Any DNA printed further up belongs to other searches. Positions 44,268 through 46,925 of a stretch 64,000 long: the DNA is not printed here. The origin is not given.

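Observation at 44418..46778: PilZ-domain fused to an Hsp70/DnaK-like ATPase through a (KP)n-(DVDID)n low-complexity linker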

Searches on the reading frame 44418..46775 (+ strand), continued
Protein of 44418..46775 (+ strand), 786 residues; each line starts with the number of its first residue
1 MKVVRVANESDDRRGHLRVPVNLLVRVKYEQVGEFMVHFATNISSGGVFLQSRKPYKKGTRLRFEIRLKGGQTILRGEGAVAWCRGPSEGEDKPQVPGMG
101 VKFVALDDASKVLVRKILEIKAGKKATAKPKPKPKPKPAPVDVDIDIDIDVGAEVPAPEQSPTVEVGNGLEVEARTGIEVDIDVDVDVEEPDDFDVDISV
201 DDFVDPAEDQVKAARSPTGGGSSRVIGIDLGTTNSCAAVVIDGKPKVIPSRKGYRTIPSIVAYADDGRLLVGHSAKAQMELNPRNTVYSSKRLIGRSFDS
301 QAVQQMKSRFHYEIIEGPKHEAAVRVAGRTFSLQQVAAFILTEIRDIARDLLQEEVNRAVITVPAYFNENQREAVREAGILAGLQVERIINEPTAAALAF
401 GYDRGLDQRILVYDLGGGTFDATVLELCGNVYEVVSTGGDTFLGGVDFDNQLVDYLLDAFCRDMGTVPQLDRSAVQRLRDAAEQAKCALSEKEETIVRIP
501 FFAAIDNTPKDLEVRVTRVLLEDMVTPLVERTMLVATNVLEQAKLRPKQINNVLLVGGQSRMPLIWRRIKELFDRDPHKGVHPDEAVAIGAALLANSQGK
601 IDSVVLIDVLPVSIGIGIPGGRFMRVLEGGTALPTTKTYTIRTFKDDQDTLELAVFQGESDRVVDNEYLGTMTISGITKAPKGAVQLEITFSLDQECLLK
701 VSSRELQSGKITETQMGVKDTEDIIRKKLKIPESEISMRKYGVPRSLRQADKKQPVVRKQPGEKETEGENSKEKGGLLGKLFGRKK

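Call 13: find_homologous_proteins(query=window:44418-46775:+, max_evalue=1e-50)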
Query window:44418-46775:+ (786 aa): 8000 proteins with E <= 1e-50 among 8000 candidates; the best 120 are listed.
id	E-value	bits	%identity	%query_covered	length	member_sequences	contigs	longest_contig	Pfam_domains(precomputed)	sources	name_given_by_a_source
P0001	0.0e+0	1724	100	99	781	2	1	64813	PF07238.20,PF00012.27,PF06723.20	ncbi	-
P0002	0.0e+0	1437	84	99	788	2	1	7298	PF07238.20,PF00012.27,PF06723.20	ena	-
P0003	0.0e+0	1409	80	99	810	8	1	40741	PF07238.20,PF00012.27,PF06723.20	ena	-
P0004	0.0e+0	1366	80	97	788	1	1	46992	PF07238.20,PF00012.27,PF06723.20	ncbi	-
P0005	0.0e+0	1169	68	99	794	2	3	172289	PF07238.20,PF00012.27,PF06723.20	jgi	-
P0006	0.0e+0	1166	68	99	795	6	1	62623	PF07238.20,PF00012.27,PF06723.20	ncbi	-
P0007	0.0e+0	1161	68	99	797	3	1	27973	PF07238.20,PF00012.27,PF06723.20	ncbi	-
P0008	0.0e+0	1159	68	99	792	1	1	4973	PF07238.20,PF00012.27,PF06723.20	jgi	jgi:molecular chaperone DnaK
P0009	0.0e+0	1105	67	97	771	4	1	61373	PF07238.20,PF00012.27,PF06723.20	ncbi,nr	ncbi:MAG: TIGR02266 family protein [Deltaproteobacteria bacterium]|nr:TIGR02266 family protein [Delt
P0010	0.0e+0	1048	64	99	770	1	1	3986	PF07238.20,PF00012.27,PF06723.20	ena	-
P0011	0.0e+0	1038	66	93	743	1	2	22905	PF07238.20,PF00012.27,PF06723.20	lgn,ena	-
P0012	0.0e+0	1038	59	99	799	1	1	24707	PF07238.20,PF00012.27,PF06723.20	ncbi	-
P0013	0.0e+0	1033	64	93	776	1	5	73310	PF07238.20,PF00012.27,PF06723.20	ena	-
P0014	0.0e+0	1031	62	99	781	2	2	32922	PF07238.20,PF00012.27,PF06723.20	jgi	jgi:molecular chaperone DnaK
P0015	0.0e+0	1027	61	99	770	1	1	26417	PF07238.20,PF00012.27,PF06723.20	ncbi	-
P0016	0.0e+0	1016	72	78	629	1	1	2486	PF00012.27,PF06723.20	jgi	jgi:molecular chaperone DnaK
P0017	0.0e+0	1014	64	93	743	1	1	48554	PF07238.20,PF00012.27,PF02782.23,PF06723.20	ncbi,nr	ncbi:MAG: TIGR02266 family protein [Deltaproteobacteria bacterium]|nr:TIGR02266 family protein [Delt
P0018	0.0e+0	1014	60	99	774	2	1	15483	PF07238.20,PF00012.27,PF06723.20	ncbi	-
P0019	3.1e-298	1009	90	65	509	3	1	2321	PF00012.27,PF06723.20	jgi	jgi:molecular chaperone DnaK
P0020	7.1e-294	995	63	95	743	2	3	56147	PF07238.20,PF00012.27,PF06723.20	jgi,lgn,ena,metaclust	metaclust:\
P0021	8.0e-293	991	63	95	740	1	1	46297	PF07238.20,PF00012.27,PF06723.20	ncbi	-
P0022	3.3e-292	989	63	95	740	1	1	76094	PF07238.20,PF00012.27,PF06723.20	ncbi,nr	ncbi:MAG: TIGR02266 family protein [Myxococcales bacterium]|nr:TIGR02266 family protein [Myxococcale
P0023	1.8e-289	980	64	73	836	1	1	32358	PF07238.20,PF00012.27,PF06723.20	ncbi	-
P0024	1.9e-288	977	62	93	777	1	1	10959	PF07238.20,PF00012.27,PF06723.20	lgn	-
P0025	2.9e-284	963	62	93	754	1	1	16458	PF07238.20,PF00012.27,PF06723.20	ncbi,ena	-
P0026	4.0e-281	953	58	98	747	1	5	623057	PF07238.20,PF00012.27,PF06723.20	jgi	jgi:molecular chaperone DnaK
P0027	3.8e-279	946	58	93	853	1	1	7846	PF07238.20,PF00012.27,PF06723.20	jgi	jgi:molecular chaperone DnaK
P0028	5.9e-278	942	61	92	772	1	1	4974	PF07238.20,PF00012.27,PF06723.20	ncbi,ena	-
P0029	3.1e-273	927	67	74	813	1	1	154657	PF00012.27,PF06723.20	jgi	jgi:molecular chaperone DnaK (HSP70)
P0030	4.1e-271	920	67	81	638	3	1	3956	PF00012.27,PF06723.20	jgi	-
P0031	2.2e-269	914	56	99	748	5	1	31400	PF01869.27,PF07238.20,PF00012.27,PF06723.20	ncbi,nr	ncbi:MAG: TIGR02266 family protein [Deltaproteobacteria bacterium]|nr:TIGR02266 family protein [Delt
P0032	2.5e-269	914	55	93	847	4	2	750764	PF07238.20,PF00012.27,PF06723.20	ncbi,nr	ncbi:MAG TPA: TIGR02266 family protein [Myxococcota bacterium]|nr:TIGR02266 family protein [Myxococc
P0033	2.0e-268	911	59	92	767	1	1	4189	PF07238.20,PF00012.27,PF06723.20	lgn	-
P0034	3.2e-267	907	57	91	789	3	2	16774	PF07238.20,PF00012.27,PF06723.20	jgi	-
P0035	7.3e-265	899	59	92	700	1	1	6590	PF07238.20,PF00012.27,PF06723.20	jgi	jgi:molecular chaperone DnaK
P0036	1.3e-261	888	56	95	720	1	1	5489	PF07238.20,PF00012.27,PF06723.20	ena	-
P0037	2.7e-260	884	54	94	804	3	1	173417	PF07238.20,PF00012.27,PF06723.20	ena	-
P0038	2.9e-258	877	55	94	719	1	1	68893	PF07238.20,PF00012.27,PF06723.20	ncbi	-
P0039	4.8e-257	873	53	99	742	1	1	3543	PF07238.20,PF00012.27,PF06723.20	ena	-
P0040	3.6e-256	870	55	95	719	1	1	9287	PF07238.20,PF00012.27,PF06723.20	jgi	-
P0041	8.3e-256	869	88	57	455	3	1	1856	PF00012.27,PF06723.20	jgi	jgi:molecular chaperone DnaK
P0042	2.0e-255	868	55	95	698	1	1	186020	PF07238.20,PF00012.27,PF06723.20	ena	-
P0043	4.1e-254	863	56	93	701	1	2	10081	PF00012.27,PF06723.20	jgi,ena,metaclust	metaclust:\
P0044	4.2e-254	863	55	94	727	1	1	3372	PF07238.20,PF00012.27,PF06723.20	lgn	-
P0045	1.5e-249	848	56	93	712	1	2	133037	PF07238.20,PF00012.27,PF06723.20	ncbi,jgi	jgi:molecular chaperone DnaK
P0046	1.9e-249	848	55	94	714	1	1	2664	PF07238.20,PF00012.27,PF06723.20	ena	-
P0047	6.2e-249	846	55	93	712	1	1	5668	PF07238.20,PF00012.27,PF06723.20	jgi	jgi:molecular chaperone DnaK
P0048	7.3e-243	826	53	95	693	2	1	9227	PF07238.20,PF00012.27,PF06723.20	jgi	jgi:molecular chaperone DnaK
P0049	5.5e-240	817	57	78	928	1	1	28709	PF07238.20,PF00012.27,PF06723.20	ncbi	-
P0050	1.6e-215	736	55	72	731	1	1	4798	PF07238.20,PF00012.27,PF06723.20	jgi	jgi:molecular chaperone DnaK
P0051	3.9e-215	735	58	72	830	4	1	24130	PF07238.20,PF00012.27,PF06723.20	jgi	-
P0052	5.9e-214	731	48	98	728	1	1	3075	PF07238.20,PF00012.27,PF06723.20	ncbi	-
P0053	7.0e-214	730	47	99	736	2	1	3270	PF07238.20,PF00012.27,PF06723.20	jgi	jgi:molecular chaperone DnaK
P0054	1.0e-213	730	55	73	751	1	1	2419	PF07238.20,PF00012.27,PF06723.20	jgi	jgi:molecular chaperone DnaK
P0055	2.7e-213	729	-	-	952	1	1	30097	PF00012.27,PF01968.25,PF06723.20,PF27033.1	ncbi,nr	ncbi:hypothetical protein FACS189488_02970 [Betaproteobacteria bacterium]|nr:hypothetical protein FA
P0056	2.9e-213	728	54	72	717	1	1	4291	PF07238.20,PF00012.27,PF02782.23,PF06723.20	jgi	jgi:molecular chaperone DnaK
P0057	3.6e-213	728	47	98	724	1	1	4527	PF07238.20,PF00012.27,PF06723.20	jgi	jgi:molecular chaperone DnaK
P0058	5.7e-212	724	55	72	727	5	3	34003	PF07238.20,PF00012.27,PF06723.20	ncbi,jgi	ncbi:MAG TPA: TIGR02266 family protein [Anaeromyxobacteraceae bacterium]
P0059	8.4e-212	724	56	72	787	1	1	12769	PF07238.20,PF00012.27,PF06723.20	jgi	-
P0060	2.9e-211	722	48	98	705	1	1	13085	PF07238.20,PF00012.27,PF06723.20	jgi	jgi:molecular chaperone DnaK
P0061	3.0e-211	722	50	91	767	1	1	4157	PF07238.20,PF00012.27,PF06723.20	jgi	jgi:molecular chaperone DnaK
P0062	1.2e-210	720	47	98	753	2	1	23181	PF07238.20,PF00012.27,PF06723.20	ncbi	-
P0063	1.2e-209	716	44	99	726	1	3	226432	PF07238.20,PF00012.27,PF06723.20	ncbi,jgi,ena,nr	ncbi:MAG TPA: TIGR02266 family protein [Anaeromyxobacteraceae bacterium]|nr:TIGR02266 family protein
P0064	1.4e-209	716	55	72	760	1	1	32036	PF07238.20,PF00012.27,PF06723.20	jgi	jgi:molecular chaperone DnaK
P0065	1.7e-209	716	56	72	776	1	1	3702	PF07238.20,PF00012.27,PF06723.20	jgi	jgi:molecular chaperone DnaK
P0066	2.2e-209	716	47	99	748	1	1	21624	PF07238.20,PF00012.27,PF06723.20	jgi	jgi:molecular chaperone DnaK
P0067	2.6e-209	715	56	68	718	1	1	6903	PF07238.20,PF00012.27,PF06723.20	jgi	jgi:molecular chaperone DnaK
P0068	2.8e-209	715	55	72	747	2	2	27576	PF07238.20,PF00012.27,PF06723.20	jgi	jgi:molecular chaperone DnaK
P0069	2.8e-209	715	56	72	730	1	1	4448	PF07238.20,PF00012.27,PF06723.20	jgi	-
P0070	7.4e-209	714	68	61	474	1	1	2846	PF00012.27,PF02782.23,PF06723.20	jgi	jgi:molecular chaperone DnaK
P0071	1.0e-208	713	47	99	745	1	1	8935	PF07238.20,PF00012.27,PF06723.20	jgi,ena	-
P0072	1.3e-208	713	47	99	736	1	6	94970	PF07238.20,PF00012.27,PF06723.20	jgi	jgi:molecular chaperone DnaK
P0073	1.7e-208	713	47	88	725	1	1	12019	PF07238.20,PF00012.27,PF06723.20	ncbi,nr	ncbi:MAG TPA: TIGR02266 family protein [Anaeromyxobacteraceae bacterium]|nr:TIGR02266 family protein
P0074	3.4e-208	712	55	72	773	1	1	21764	PF07238.20,PF00012.27,PF06723.20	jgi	jgi:molecular chaperone DnaK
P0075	4.4e-208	711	55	72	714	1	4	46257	PF07238.20,PF00012.27,PF06723.20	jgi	jgi:molecular chaperone DnaK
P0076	4.5e-208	711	50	92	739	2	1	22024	PF07238.20,PF00012.27,PF06723.20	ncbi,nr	ncbi:MAG TPA: TIGR02266 family protein [Anaeromyxobacter sp.]|nr:TIGR02266 family protein [Anaeromyx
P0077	5.2e-208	711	54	72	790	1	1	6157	PF07238.20,PF00012.27,PF06723.20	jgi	jgi:molecular chaperone DnaK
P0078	6.0e-208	711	56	72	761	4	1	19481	PF07238.20,PF00012.27,PF06723.20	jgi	jgi:molecular chaperone DnaK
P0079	9.5e-208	710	54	72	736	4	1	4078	PF07238.20,PF00012.27,PF06723.20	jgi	-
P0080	2.5e-207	709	49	92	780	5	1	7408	PF07238.20,PF00012.27,PF06723.20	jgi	-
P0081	2.9e-207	709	58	66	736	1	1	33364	PF07238.20,PF00012.27,PF06723.20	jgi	jgi:molecular chaperone DnaK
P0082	3.5e-207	708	48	93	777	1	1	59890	PF07238.20,PF00012.27,PF06723.20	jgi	jgi:molecular chaperone DnaK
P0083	3.6e-207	708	46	99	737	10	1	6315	PF07238.20,PF00012.27,PF06723.20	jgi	jgi:molecular chaperone DnaK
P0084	4.8e-207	708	55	72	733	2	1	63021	PF07238.20,PF00012.27,PF06723.20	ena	-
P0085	5.2e-207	708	48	91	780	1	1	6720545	PF07238.20,PF00012.27,PF06723.20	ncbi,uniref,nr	ncbi:TIGR02266 family protein [Anaeromyxobacter oryzae]|uniref:PilZ domain-containing protein n=1 Ta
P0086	5.2e-207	708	54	72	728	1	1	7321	PF07238.20,PF00012.27,PF06723.20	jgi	jgi:molecular chaperone DnaK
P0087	6.8e-207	707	54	72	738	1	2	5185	PF07238.20,PF00012.27,PF06723.20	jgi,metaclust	metaclust:\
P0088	7.3e-207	707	56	72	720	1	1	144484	PF07238.20,PF00012.27,PF06723.20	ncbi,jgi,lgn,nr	ncbi:MAG TPA: TIGR02266 family protein [Anaeromyxobacteraceae bacterium]|jgi:molecular chaperone Dna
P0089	1.0e-206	707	47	97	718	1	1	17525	PF07238.20,PF00012.27,PF06723.20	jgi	jgi:molecular chaperone DnaK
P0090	1.1e-206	707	56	66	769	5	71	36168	PF07238.20,PF00012.27,PF06723.20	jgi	jgi:molecular chaperone DnaK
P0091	1.7e-206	706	58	65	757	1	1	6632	PF07238.20,PF00012.27,PF06723.20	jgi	jgi:molecular chaperone DnaK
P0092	1.7e-206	706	55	72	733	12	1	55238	PF07238.20,PF00012.27,PF06723.20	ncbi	-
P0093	2.2e-206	706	48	91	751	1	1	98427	PF07238.20,PF00012.27,PF06723.20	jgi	jgi:molecular chaperone DnaK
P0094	2.7e-206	705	-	-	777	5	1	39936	PF07238.20,PF00012.27,PF06723.20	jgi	jgi:molecular chaperone DnaK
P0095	4.8e-206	705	50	91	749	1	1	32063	PF07238.20,PF00012.27,PF06723.20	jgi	jgi:molecular chaperone DnaK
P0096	4.9e-206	705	53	73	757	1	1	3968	PF07238.20,PF00012.27,PF06723.20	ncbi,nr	ncbi:MAG TPA: TIGR02266 family protein [Anaeromyxobacteraceae bacterium]|nr:TIGR02266 family protein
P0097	5.4e-206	704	54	72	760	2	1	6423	PF07238.20,PF00012.27,PF02782.23,PF06723.20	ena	-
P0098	7.6e-206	704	46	98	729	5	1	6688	PF07238.20,PF00012.27,PF06723.20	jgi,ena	-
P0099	8.9e-206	704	49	92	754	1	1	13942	PF07238.20,PF00012.27,PF02782.23,PF06723.20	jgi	jgi:molecular chaperone DnaK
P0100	1.8e-205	703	49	91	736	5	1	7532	PF07238.20,PF00012.27,PF06723.20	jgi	jgi:molecular chaperone DnaK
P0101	3.2e-205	702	49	92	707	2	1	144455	PF07238.20,PF00012.27,PF06723.20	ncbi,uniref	ncbi:TIGR02266 family protein [Vulgatibacter sp.]|uniref:TIGR02266 family protein n=1 Tax=Vulgatibac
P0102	3.8e-205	702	55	71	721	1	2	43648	PF07238.20,PF00012.27,PF06723.20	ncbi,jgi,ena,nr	ncbi:MAG TPA: TIGR02266 family protein [Anaeromyxobacteraceae bacterium]|nr:TIGR02266 family protein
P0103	5.2e-205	701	58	66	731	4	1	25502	PF07238.20,PF00012.27,PF06723.20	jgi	jgi:molecular chaperone DnaK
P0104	5.6e-205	701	47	99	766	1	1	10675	PF07238.20,PF00012.27,PF02782.23,PF06723.20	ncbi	-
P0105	5.8e-205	701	58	65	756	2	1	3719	PF07238.20,PF00012.27,PF06723.20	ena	-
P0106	6.6e-205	701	57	66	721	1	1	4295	PF07238.20,PF00012.27,PF06723.20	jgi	jgi:molecular chaperone DnaK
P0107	8.0e-205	701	47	98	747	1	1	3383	PF07238.20,PF00012.27,PF06723.20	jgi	jgi:molecular chaperone DnaK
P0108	9.2e-205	700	55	72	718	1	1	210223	PF07238.20,PF00012.27,PF06723.20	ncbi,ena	-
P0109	1.1e-204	700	55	72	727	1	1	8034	PF07238.20,PF00012.27,PF06723.20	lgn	-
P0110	1.5e-204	700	49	91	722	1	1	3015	PF07238.20,PF00012.27,PF06723.20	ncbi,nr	ncbi:MAG TPA: TIGR02266 family protein, partial [Anaeromyxobacteraceae bacterium]|nr:TIGR02266 famil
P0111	1.8e-204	699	46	99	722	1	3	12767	PF07238.20,PF00012.27,PF06723.20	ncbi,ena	-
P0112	1.9e-204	699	47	98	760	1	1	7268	PF07238.20,PF00012.27,PF06723.20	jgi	jgi:molecular chaperone DnaK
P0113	2.0e-204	699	52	77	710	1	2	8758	PF07238.20,PF00012.27,PF06723.20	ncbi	-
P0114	2.1e-204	699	55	72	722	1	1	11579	PF07238.20,PF00012.27,PF06723.20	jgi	jgi:molecular chaperone DnaK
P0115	2.2e-204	699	53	72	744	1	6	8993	PF07238.20,PF00012.27,PF06723.20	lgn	-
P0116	2.5e-204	699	53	72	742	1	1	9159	PF07238.20,PF00012.27,PF06723.20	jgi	jgi:molecular chaperone DnaK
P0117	2.6e-204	699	47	96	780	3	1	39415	PF07238.20,PF00012.27,PF06723.20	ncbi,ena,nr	ncbi:MAG TPA: TIGR02266 family protein [Anaeromyxobacteraceae bacterium]|nr:TIGR02266 family protein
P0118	3.0e-204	699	54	72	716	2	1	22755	PF07238.20,PF00012.27,PF06723.20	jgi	-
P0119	6.0e-204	698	54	72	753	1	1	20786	PF07238.20,PF00012.27,PF06723.20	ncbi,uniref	ncbi:TIGR02266 family protein [Anaeromyxobacter sp. Red801]|uniref:TIGR02266 family protein n=1 Tax=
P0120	7.1e-204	697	55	71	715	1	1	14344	PF07238.20,PF00012.27,PF06723.20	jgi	jgi:molecular chaperone DnaK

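Call 14: find_encoding_contigs(protein=P0001, flank=10000, max_places=3)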
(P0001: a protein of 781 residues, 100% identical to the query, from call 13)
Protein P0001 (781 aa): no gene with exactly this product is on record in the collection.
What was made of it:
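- Tried and rejected: Exact look-up of the NCBI protein P0001 on contigs found nothing (call 14).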
